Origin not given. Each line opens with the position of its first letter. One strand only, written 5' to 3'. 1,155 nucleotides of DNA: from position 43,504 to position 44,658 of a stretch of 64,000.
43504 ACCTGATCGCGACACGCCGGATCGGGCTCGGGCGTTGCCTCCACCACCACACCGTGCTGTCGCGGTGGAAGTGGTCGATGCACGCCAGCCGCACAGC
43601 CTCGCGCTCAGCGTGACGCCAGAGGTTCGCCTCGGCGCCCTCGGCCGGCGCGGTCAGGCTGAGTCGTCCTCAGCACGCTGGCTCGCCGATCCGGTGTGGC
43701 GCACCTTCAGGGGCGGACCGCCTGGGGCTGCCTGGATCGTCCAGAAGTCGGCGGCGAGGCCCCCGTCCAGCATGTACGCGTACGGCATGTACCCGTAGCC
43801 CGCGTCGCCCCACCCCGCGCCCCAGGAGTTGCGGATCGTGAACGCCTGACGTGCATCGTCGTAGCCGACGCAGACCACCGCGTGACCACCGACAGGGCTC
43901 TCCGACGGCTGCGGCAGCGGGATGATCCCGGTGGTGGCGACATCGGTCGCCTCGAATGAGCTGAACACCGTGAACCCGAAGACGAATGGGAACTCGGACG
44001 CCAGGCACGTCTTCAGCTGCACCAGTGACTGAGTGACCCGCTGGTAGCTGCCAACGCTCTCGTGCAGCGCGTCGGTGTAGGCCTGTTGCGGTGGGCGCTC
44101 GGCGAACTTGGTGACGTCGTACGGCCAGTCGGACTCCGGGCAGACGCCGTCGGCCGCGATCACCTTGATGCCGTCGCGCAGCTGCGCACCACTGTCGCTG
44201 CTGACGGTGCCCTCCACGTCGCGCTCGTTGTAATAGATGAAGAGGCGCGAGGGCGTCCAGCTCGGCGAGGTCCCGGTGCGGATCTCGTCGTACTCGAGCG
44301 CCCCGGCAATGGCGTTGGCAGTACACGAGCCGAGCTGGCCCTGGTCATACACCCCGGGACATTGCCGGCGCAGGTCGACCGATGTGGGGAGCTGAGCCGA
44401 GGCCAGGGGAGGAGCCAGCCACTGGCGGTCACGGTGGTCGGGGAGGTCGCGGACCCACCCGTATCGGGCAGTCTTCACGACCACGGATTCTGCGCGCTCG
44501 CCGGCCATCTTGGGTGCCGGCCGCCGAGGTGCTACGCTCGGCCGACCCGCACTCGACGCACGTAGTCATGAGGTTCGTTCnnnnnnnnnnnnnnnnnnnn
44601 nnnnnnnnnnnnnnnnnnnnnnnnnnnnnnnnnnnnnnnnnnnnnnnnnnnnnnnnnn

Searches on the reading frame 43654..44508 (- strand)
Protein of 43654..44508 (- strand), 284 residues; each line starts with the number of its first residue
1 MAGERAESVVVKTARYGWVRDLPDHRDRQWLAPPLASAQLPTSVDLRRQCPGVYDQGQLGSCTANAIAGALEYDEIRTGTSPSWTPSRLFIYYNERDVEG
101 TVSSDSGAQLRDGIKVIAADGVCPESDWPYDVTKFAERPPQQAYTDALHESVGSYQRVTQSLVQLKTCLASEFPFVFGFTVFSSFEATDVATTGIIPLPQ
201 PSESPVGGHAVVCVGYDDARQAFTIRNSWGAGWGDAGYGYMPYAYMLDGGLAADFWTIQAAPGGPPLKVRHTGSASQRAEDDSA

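Call 3: search_protein_families(library=pfam, proteins=[window:43654-44508:-], max_evalue=0.01)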
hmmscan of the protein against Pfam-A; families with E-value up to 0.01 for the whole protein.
window:43654-44508:- (284 aa): 2 families
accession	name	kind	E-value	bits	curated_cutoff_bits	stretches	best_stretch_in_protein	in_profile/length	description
PF00112.29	Peptidase_C1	-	1.4e-14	55.2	20.7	1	40-241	1-202/220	Papain family cysteine protease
PF13529.12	Peptidase_C39_2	-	0.00026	22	24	1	145-229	71-143/143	Peptidase_C39 like family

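Call 4: search_protein_families(library=ncbifam, proteins=[window:43654-44508:-], max_evalue=0.01)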
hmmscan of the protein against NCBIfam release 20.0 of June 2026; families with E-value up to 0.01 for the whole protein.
window:43654-44508:- (284 aa): 0 families

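Call 9: find_homologous_proteins(query=window:43654-44508:-)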
Query window:43654-44508:- (284 aa): 8000 proteins with E <= 0.001 among 8000 candidates; the best 120 are listed.
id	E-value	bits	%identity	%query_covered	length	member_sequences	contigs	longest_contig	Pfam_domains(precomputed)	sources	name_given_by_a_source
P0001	2.3e-183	626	98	97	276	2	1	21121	PF00112.30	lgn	-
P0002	1.0e-157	542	84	96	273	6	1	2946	PF00112.30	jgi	jgi:C1A family cysteine protease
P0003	3.3e-157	541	84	96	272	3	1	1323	PF00112.30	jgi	jgi:C1A family cysteine protease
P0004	1.6e-156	538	82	98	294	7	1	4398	PF00112.30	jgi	jgi:C1A family cysteine protease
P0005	8.6e-155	533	82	98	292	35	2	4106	PF00112.30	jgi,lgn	jgi:C1A family cysteine protease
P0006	1.7e-153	528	81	96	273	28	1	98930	PF00112.30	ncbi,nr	ncbi:MAG TPA: C1 family peptidase [Candidatus Dormibacteraeota bacterium]|nr:C1 family peptidase [Ca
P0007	1.8e-152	525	80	98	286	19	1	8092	PF00112.30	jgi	jgi:C1A family cysteine protease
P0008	2.2e-151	521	79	96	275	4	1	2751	PF00112.30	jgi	jgi:C1A family cysteine protease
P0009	6.5e-151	520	79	96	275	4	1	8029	PF00112.30,PF13529.14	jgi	-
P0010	2.3e-150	518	79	96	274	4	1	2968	PF00112.30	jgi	jgi:C1A family cysteine protease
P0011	2.5e-150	518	79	96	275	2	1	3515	PF00112.30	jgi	jgi:C1A family cysteine protease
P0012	5.0e-150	517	78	99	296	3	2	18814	PF00112.30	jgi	jgi:C1A family cysteine protease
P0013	6.1e-150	517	80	96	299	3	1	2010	PF00112.30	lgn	-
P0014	6.7e-150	517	78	96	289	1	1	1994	PF00112.30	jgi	jgi:C1A family cysteine protease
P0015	5.1e-147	507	79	96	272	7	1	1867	PF00112.30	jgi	jgi:C1A family cysteine protease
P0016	1.4e-146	506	78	96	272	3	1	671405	PF00112.30,PF13529.14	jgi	jgi:C1A family cysteine protease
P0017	5.3e-146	504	77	96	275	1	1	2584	PF00112.30,PF13529.14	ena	-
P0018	1.0e-145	503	79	96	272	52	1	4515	PF00112.30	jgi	jgi:C1A family cysteine protease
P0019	1.2e-145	503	78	96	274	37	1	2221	PF00112.30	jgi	jgi:C1A family cysteine protease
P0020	2.7e-145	501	77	96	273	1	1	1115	PF00112.30,PF13529.14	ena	-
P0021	8.3e-145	500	78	95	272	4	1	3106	PF00112.30,PF13529.14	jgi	jgi:C1A family cysteine protease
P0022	1.1e-144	499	78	96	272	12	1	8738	PF00112.30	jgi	jgi:C1A family cysteine protease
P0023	2.7e-144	498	76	95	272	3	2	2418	PF00112.30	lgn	-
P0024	1.1e-143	496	78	96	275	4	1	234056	PF00112.30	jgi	jgi:C1A family cysteine protease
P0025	1.7e-143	496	77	96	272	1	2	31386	PF00112.30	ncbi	ncbi:MAG: C1 family peptidase [Candidatus Dormibacteria bacterium]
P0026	2.9e-142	491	77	96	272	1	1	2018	PF00112.30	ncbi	-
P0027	7.8e-142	490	74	98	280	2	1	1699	PF00112.30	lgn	-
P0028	8.4e-140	483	76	96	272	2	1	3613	PF00112.30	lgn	-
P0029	7.9e-134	464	79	88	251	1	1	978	PF00112.30,PF13529.14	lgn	-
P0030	5.4e-133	461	76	89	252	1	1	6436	PF00112.30,PF13529.14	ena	-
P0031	1.2e-129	450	73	94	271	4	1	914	PF00112.30,PF13529.14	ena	-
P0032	2.6e-129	449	73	91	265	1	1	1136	PF00112.30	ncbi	-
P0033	2.3e-127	443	70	96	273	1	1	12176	PF00112.30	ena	-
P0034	2.4e-127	443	68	95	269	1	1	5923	PF00112.30,PF13529.14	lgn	-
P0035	1.1e-125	437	70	93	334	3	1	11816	PF00112.30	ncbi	ncbi:MAG: hypothetical protein NVSMB29_15040 [Candidatus Dormibacteria bacterium]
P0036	3.1e-124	432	68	95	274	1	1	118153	PF00112.30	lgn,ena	-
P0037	1.6e-123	430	68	95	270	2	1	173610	PF00112.30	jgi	jgi:C1A family cysteine protease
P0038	4.9e-123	428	67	96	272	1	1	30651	PF00112.30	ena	-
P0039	2.8e-122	426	68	91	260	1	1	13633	PF00112.30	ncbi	ncbi:MAG: C1 family peptidase [Candidatus Dormibacteria bacterium]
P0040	1.1e-121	424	67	93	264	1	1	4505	PF00112.30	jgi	jgi:C1A family cysteine protease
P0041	1.3e-121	424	69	92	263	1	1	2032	PF00112.30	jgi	jgi:C1A family cysteine protease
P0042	2.6e-121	423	-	-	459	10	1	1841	PF00112.30,PF13529.14,PF03051.22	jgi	-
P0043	2.8e-120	419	68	91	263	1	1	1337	PF00112.30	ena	-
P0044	3.3e-120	419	64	95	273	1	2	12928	PF00112.30,PF13529.14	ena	-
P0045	3.7e-120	419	68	90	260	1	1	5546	PF00112.30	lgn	-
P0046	2.6e-118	413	68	90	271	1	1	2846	PF00112.30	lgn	-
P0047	5.9e-117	408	64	95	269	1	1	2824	PF00112.30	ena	-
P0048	8.7e-117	408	66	94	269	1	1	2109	PF00112.30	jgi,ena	-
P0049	1.1e-116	408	65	95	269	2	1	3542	PF00112.30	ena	-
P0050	1.1e-116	408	63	95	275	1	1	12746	PF00112.30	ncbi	-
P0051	9.1e-116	405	64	95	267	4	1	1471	PF00112.30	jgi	jgi:C1A family cysteine protease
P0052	3.0e-115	403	64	95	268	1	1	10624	PF00112.30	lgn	-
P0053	7.1e-115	402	66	89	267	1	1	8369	PF00112.30,PF13529.14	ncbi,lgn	-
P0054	4.4e-114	399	77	77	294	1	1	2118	PF00112.30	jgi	-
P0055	1.9e-112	394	65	89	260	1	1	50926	PF00112.30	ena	-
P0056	2.2e-111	390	63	95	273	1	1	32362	PF00112.30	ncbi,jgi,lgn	ncbi:MAG: C1 family peptidase [Candidatus Dormibacteria bacterium]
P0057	4.5e-110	386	65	87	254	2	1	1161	PF00112.30,PF13529.14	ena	-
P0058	8.0e-110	385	61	96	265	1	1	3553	PF00112.30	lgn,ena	-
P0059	6.2e-109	382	64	87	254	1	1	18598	PF00112.30,PF13529.14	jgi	jgi:C1A family cysteine protease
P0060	4.7e-108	379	64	89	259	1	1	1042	PF00112.30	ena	-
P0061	6.7e-108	379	64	89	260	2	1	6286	PF00112.30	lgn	-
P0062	3.0e-107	377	63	87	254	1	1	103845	PF00112.30,PF13529.14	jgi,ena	jgi:C1A family cysteine protease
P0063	6.7e-107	375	63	87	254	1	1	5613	PF00112.30,PF13529.14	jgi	jgi:C1A family cysteine protease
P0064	6.7e-107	375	63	88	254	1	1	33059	PF00112.30,PF13529.14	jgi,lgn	-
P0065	2.2e-106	374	63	89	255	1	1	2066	PF00112.30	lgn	-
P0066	1.3e-105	371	62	87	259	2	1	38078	PF00112.30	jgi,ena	-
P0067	1.5e-105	371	64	86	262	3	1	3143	PF00112.30,PF13529.14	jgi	jgi:C1A family cysteine protease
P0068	1.7e-105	371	63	87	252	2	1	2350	PF00112.30,PF13529.14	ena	-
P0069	2.3e-105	370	63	87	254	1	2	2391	PF00112.30,PF13529.14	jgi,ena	-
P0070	8.0e-105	369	61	87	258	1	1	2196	PF00112.30,PF13529.14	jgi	jgi:C1A family cysteine protease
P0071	1.3e-104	368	62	88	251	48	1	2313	PF00112.30,PF13529.14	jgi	jgi:C1A family cysteine protease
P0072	1.4e-104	368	62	88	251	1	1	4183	PF00112.30,PF13529.14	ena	-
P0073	1.6e-104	368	61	89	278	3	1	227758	PF00112.30,PF13529.14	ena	-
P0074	1.8e-104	367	62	87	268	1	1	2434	PF00112.30,PF13529.14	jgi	jgi:C1A family cysteine protease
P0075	2.0e-104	367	65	87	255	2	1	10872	PF00112.30,PF13529.14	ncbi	ncbi:MAG TPA: C1 family peptidase [Candidatus Dormibacteraeota bacterium]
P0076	2.1e-104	367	63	88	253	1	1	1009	PF00112.30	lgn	-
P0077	2.3e-104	367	62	87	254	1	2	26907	PF00112.30,PF13529.14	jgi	jgi:C1A family cysteine protease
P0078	3.0e-104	367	63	87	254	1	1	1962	PF00112.30,PF13529.14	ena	-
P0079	3.4e-104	367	60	90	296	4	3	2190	PF00112.30,PF13529.14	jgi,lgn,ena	-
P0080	3.5e-104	367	62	88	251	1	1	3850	PF00112.30,PF13529.14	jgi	-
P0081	3.5e-104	367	60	90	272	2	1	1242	PF00112.30,PF13529.14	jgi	jgi:C1A family cysteine protease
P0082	3.7e-104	366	63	86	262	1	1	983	PF00112.30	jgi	jgi:C1A family cysteine protease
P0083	3.9e-104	366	63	87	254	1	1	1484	PF00112.30,PF13529.14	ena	-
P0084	3.9e-104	366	60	89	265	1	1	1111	PF00112.30,PF13529.14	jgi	jgi:C1A family cysteine protease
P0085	4.0e-104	366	64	87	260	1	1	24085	PF00112.30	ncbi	-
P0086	4.3e-104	366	61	88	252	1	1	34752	PF00112.30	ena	-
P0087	4.6e-104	366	62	88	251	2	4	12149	PF00112.30,PF13529.14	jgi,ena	-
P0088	9.3e-104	365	63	86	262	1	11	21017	PF00112.30,PF13529.14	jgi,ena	jgi:C1A family cysteine protease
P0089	1.1e-103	365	62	87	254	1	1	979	PF00112.30,PF13529.14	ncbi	-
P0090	1.2e-103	365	60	93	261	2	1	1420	PF00112.30,PF13529.14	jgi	-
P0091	2.1e-103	364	63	86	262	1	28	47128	PF00112.30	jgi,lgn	jgi:C1A family cysteine protease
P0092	2.4e-103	364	59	91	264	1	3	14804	PF00112.30,PF13529.14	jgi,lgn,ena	-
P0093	2.6e-103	364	61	87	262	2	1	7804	PF00112.30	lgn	-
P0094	2.6e-103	364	61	88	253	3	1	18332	PF00112.30,PF13529.14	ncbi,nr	ncbi:MAG: C1 family peptidase [Thaumarchaeota archaeon]|nr:C1 family peptidase [Nitrososphaerota arc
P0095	3.8e-103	363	62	88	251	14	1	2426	PF00112.30,PF13529.14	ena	-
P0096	4.8e-103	363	62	86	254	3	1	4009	PF00112.30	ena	-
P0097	5.1e-103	363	62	86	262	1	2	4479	PF00112.30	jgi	jgi:C1A family cysteine protease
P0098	5.1e-103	363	62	88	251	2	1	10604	PF00112.30,PF13529.14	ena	-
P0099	5.9e-103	362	61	87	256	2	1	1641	PF00112.30,PF13529.14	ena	-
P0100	6.2e-103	362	59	93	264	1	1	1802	PF00112.30,PF13529.14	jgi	jgi:C1A family cysteine protease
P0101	6.7e-103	362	62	87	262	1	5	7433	PF00112.30,PF13529.14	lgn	-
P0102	7.2e-103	362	60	89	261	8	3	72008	PF00112.30,PF13529.14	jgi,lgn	jgi:C1A family cysteine protease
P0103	8.6e-103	362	63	87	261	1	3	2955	PF00112.30,PF13529.14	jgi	jgi:C1A family cysteine protease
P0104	8.7e-103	362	60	87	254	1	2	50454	PF00112.30,PF13529.14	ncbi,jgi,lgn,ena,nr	ncbi:MAG TPA: C1 family peptidase [Dehalococcoidia bacterium]|nr:C1 family peptidase [Dehalococcoidi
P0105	8.8e-103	362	60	89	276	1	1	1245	PF00112.30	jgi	jgi:C1A family cysteine protease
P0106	9.4e-103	362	60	88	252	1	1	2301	PF00112.30,PF13529.14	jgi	jgi:C1A family cysteine protease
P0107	1.1e-102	362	63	87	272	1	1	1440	PF00112.30,PF13529.14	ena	-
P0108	1.3e-102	361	62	88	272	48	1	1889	PF00112.30,PF13529.14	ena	-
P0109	1.3e-102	361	63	87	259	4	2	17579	PF00112.30,PF13529.14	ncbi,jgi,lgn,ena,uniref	ncbi:C1 family peptidase [Sinomonas sp.]|jgi:C1A family cysteine protease|uniref:C1 family peptidase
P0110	1.4e-102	361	60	89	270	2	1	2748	PF00112.30,PF13529.14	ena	-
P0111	1.6e-102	361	63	87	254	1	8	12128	PF00112.30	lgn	-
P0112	1.9e-102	361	62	87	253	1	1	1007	PF00112.30,PF13529.14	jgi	jgi:C1A family cysteine protease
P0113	2.3e-102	361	61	87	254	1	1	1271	PF00112.30,PF13529.14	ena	-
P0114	2.4e-102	361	59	93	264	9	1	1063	PF00112.30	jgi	jgi:C1A family cysteine protease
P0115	2.4e-102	360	62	87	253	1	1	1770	PF00112.30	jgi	jgi:C1A family cysteine protease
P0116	2.9e-102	360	60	88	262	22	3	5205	PF00112.30,PF13529.14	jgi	jgi:C1A family cysteine protease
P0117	3.1e-102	360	61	86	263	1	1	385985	PF00112.30,PF13529.14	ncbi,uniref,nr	ncbi:C1 family peptidase [Limobrevibacterium gyesilva]|uniref:C1 family peptidase n=1 Tax=Limobrevib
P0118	3.1e-102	360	60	87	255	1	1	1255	PF00112.30,PF13529.14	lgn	-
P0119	3.2e-102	360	61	88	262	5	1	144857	PF00112.30,PF13529.14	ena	-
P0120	3.8e-102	360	61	88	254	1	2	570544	PF00112.30,PF13529.14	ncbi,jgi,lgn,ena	ncbi:MAG: C1 family peptidase [Nitrososphaeria archaeon]|jgi:C1A family cysteine protease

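Call 12: find_encoding_contigs(protein=P0006, flank=10000, max_places=3)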
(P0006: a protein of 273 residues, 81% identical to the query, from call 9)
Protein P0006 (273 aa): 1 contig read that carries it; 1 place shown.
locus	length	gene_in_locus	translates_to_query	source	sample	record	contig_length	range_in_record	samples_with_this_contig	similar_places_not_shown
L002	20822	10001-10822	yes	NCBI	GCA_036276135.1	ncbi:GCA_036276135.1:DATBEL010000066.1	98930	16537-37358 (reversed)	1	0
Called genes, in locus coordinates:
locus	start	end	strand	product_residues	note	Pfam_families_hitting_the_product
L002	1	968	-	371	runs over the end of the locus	PF03979:Sigma70_r1_1, PF00140:Sigma70_r1_2, PF04542:Sigma70_r2, PF04539:Sigma70_r3, PF04545:Sigma70_r4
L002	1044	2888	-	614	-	PF01807:Zn_ribbon_DnaG, PF08275:DNAG_N, PF01751:Toprim, PF13155:Toprim_2, PF13362:Toprim_3 (weak), PF13662:Toprim_4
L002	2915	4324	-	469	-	PF07690:MFS_1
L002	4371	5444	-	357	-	-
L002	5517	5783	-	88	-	-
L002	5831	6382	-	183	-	-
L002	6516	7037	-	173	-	PF13302:Acetyltransf_3, PF00583:Acetyltransf_1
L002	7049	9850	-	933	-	PF01326:PPDK_N, PF00391:PEP-utilizers, PF02896:PEP-utilizers_C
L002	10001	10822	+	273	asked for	PF00112:Peptidase_C1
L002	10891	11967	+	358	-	PF00180:Iso_dh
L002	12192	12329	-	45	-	-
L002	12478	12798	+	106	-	-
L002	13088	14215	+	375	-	PF00682:HMGL-like, PF22617:HCS_D2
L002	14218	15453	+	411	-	PF00330:Aconitase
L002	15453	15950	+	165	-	PF00694:Aconitase_C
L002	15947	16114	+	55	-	PF21344:Zn_ribbon_LysW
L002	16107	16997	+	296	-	PF22626:LysX_preATP_grasp, PF08443:RimK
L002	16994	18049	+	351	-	PF01546:Peptidase_M20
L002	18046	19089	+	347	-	PF01118:Semialdhyde_dh, PF22698:Semialdhyde_dhC_1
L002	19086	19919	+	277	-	PF00696:AA_kinase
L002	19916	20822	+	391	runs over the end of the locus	PF00202:Aminotran_3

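Call 14: find_related_loci(query=window:43654-44508:-, collection=genome_contigs, flank=10000)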
Query window:43654-44508:- (284 aa) in genome_contigs; peptide patterns used: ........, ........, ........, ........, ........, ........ (x = any residue, [..] = any of these).
198 stretches matched a pattern; 41 encode a relative of the query (tblastn E <= 1e-3); 41 distinct loci.
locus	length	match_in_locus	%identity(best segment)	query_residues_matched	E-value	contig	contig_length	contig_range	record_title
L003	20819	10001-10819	83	11-283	6e-160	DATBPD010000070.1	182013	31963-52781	MAG TPA_asm: Candidatus Dormiibacterota bacterium isolate SMAG_U4068 k141_92911, whole genome shotgun sequence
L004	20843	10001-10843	79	2-282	3e-155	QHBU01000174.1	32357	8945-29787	MAG: Candidatus Aeolococcus gillhamiae isolate RRmetagenome_bin12 antarctic_groopm_ref2_bin_242_contig_4240, whole genom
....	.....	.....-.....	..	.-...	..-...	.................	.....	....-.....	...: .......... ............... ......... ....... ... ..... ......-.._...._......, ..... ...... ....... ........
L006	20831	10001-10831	79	6-282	1e-143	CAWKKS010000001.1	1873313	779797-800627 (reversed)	MAG: Candidatus Dormibacteraeota bacterium isolate MFD04580.bin.2.87 genome assembly, contig: contig_12725, whole genome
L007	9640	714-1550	80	6-284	8e-136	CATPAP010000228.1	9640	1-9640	MAG: Candidatus Dormibacteraeota bacterium isolate COA_Bin_5_2 genome assembly, contig: co_assembly_000000061630, whole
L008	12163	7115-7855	62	12-259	4e-104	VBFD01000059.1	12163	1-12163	MAG: Chloroflexi bacterium isolate CF_43 14_0929_12_40cm_scaffold_30667_e:197.2, whole genome shotgun sequence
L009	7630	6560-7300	60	12-259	5e-103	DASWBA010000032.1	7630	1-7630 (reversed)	MAG TPA_asm: Candidatus Dormiibacterota bacterium isolate SMAG_U2670 k141_269125, whole genome shotgun sequence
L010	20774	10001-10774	60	6-264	1e-102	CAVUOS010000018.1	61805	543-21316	MAG: Terriglobia bacterium isolate MFD03975.bin.2.179 genome assembly, contig: contig_16134, whole genome shotgun sequen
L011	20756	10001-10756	60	8-260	1e-101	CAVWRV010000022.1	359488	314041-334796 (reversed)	MAG: uncultured Acidobacteriaceae bacterium isolate MFD03346.bin.2.69 genome assembly, contig: contig_3026, whole genome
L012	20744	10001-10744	60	12-260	3e-101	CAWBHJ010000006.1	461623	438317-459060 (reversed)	MAG: uncultured Solirubrobacterales bacterium isolate MFD06714.bin.1.11 genome assembly, contig: contig_37926, whole gen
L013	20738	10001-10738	58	15-260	4e-100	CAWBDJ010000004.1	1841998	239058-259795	MAG: uncultured Acidobacteriaceae bacterium isolate MFD09603.bin.1.271 genome assembly, contig: contig_1873, whole genom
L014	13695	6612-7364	60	13-260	1e-99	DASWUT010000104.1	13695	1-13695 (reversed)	MAG TPA_asm: Gemmatirosa sp. isolate SMAG_U3610 k141_203775, whole genome shotgun sequence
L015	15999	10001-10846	52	2-282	1e-97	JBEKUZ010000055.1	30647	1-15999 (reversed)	MAG: Thermodesulfobacteriota bacterium isolate SPRUCE 593 SPRUCE_593_55, whole genome shotgun sequence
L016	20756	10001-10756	55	7-259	8e-97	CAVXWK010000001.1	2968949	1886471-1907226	MAG: uncultured delta proteobacterium isolate MFD04492.bin.2.7 genome assembly, contig: contig_16283, whole genome shotg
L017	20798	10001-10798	58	1-263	3e-95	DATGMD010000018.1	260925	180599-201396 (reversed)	MAG TPA_asm: Chloroflexota bacterium isolate SMAG_U9903 k141_245758, whole genome shotgun sequence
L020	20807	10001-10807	81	11-278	7e-116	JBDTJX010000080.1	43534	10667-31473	MAG: Candidatus Dormibacter sp. isolate cluster2_bin.63 k127_3226055, whole genome shotgun sequence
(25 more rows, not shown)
